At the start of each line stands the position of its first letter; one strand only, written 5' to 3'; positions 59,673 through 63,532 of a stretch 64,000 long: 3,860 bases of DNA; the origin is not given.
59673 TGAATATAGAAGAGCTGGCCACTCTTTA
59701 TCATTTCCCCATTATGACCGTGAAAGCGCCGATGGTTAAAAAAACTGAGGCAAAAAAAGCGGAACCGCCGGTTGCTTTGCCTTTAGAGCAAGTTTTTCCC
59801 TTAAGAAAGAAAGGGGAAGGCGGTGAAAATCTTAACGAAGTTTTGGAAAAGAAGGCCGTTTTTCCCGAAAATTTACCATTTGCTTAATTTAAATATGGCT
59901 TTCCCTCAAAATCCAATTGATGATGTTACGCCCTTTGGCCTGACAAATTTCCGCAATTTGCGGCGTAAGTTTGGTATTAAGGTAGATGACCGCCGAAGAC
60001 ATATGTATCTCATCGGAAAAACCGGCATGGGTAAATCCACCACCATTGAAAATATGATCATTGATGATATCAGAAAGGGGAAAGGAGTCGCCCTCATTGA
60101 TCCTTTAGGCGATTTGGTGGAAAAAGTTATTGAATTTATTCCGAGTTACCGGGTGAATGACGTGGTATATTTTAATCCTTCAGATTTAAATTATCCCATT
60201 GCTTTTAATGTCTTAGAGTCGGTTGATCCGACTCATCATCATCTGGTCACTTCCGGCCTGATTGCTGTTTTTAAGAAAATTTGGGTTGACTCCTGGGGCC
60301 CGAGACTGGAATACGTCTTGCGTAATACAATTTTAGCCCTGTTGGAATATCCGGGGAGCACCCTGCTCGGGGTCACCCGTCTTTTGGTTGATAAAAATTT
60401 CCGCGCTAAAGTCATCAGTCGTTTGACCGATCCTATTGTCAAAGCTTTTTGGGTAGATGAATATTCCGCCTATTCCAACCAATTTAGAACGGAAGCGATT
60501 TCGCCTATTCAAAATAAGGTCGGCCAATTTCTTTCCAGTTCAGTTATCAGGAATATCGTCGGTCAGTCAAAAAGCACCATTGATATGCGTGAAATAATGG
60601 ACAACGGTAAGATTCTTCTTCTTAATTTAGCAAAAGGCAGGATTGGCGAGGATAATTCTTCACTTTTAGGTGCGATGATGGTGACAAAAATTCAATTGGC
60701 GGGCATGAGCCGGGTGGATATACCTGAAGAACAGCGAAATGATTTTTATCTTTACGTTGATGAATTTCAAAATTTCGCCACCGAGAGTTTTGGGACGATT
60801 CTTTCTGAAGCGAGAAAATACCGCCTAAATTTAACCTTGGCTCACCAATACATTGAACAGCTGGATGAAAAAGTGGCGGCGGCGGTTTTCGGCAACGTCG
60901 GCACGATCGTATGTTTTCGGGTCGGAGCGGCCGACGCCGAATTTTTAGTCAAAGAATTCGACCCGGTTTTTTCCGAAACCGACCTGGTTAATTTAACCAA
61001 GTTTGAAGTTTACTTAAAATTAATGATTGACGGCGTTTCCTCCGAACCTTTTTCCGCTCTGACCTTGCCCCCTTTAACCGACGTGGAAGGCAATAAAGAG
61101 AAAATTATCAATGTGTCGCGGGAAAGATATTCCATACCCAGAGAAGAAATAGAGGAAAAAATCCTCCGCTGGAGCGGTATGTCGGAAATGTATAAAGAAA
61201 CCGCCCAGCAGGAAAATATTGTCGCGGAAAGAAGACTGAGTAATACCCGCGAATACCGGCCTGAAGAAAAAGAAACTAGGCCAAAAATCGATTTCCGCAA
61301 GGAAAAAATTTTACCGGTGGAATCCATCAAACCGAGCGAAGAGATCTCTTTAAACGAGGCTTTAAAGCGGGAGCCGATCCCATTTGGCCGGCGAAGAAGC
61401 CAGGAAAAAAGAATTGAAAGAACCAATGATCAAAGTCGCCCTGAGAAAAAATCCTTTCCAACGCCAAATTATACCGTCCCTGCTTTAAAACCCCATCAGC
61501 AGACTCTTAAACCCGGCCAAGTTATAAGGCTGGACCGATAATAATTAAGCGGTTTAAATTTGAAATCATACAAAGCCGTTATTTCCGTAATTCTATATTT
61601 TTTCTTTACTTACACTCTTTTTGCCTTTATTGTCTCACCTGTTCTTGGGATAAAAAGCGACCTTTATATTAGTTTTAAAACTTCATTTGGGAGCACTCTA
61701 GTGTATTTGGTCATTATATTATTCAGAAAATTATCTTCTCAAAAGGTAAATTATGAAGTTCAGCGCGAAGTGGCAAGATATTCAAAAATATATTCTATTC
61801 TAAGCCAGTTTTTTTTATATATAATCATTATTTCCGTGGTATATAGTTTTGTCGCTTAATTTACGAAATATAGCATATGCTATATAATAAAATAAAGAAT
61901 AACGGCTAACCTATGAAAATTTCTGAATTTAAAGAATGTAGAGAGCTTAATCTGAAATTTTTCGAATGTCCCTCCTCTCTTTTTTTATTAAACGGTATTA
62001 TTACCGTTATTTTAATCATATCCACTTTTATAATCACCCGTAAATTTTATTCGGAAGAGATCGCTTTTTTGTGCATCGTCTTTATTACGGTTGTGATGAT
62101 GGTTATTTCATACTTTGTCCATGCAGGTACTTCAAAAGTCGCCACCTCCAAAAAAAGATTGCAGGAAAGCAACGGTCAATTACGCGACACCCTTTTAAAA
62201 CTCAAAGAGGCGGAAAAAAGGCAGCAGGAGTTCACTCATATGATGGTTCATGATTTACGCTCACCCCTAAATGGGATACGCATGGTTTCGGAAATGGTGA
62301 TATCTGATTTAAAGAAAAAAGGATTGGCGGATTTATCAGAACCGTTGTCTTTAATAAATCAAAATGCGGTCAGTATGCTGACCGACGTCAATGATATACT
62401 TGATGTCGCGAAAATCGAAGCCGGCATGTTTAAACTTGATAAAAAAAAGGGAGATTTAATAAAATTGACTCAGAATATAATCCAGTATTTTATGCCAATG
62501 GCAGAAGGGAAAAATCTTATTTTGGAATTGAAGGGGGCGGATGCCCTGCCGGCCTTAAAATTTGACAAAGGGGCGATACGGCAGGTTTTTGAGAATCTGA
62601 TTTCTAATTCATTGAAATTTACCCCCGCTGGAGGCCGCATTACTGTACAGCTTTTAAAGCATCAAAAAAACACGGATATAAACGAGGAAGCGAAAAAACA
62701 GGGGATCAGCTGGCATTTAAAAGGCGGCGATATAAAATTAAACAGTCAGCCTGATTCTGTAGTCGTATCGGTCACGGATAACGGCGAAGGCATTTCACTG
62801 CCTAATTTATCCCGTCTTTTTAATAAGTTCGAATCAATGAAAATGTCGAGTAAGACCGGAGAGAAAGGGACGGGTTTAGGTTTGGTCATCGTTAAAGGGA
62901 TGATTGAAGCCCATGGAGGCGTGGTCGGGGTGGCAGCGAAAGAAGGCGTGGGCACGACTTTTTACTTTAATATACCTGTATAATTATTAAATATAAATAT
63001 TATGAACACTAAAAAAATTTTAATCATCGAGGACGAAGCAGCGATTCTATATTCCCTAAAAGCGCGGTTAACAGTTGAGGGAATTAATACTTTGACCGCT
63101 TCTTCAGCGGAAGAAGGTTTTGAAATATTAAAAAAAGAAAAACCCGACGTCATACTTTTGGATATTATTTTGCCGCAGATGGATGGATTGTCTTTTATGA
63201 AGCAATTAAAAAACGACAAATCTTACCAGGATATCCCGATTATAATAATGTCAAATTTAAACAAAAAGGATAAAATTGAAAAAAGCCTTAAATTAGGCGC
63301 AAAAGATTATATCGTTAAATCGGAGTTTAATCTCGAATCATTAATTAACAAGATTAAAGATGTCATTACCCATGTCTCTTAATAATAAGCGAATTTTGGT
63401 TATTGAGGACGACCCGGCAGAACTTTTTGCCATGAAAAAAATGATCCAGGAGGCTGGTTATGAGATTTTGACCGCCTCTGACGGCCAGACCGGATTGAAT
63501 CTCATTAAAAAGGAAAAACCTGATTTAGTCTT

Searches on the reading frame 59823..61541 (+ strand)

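Call 42: search_protein_families(library=pfam, proteins=[window:59823-61541:+], max_evalue=0.0001)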
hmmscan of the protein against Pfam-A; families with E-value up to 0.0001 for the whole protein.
window:59823-61541:+ (572 aa): 3 families
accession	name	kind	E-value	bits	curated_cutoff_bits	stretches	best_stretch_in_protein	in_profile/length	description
PF10412.15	TrwB_AAD_bind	-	2.8e-10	40.1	20.5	1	54-369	11-312/387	Type IV secretion-system coupling protein DNA-binding domain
PF02534.20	T4SS-DNA_transf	-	3.9e-06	26.4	20.1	0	50-138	44-121/468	Type IV secretory system Conjugative DNA transfer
PF12696.13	TraG-D_C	-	4.4e-06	27.1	22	1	309-372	3-69/126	TraM recognition site of TraD and TraG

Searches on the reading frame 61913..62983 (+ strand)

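Call 42: search_protein_families(library=pfam, proteins=[window:61913-62983:+], max_evalue=0.0001)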
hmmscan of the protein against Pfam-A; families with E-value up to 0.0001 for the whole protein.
window:61913-62983:+ (356 aa): 2 families
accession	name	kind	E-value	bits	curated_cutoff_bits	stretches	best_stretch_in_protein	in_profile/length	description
PF02518.31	HATPase_c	-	1.4e-23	83.9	26.4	1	219-355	3-108/111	Histidine kinase-, DNA gyrase B-, and HSP90-like ATPase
PF00512.31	HisKA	-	1.1e-11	45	26.9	1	104-171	2-66/66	His Kinase A (phospho-acceptor) domain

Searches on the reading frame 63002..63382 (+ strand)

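Call 42: search_protein_families(library=pfam, proteins=[window:63002-63382:+], max_evalue=0.0001)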
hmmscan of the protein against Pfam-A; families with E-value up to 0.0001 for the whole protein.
window:63002-63382:+ (126 aa): 1 family
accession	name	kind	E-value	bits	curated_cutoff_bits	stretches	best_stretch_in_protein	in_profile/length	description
PF00072.30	Response_reg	-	3.1e-26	92.1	30.2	1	6-118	1-110/111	Response regulator receiver domain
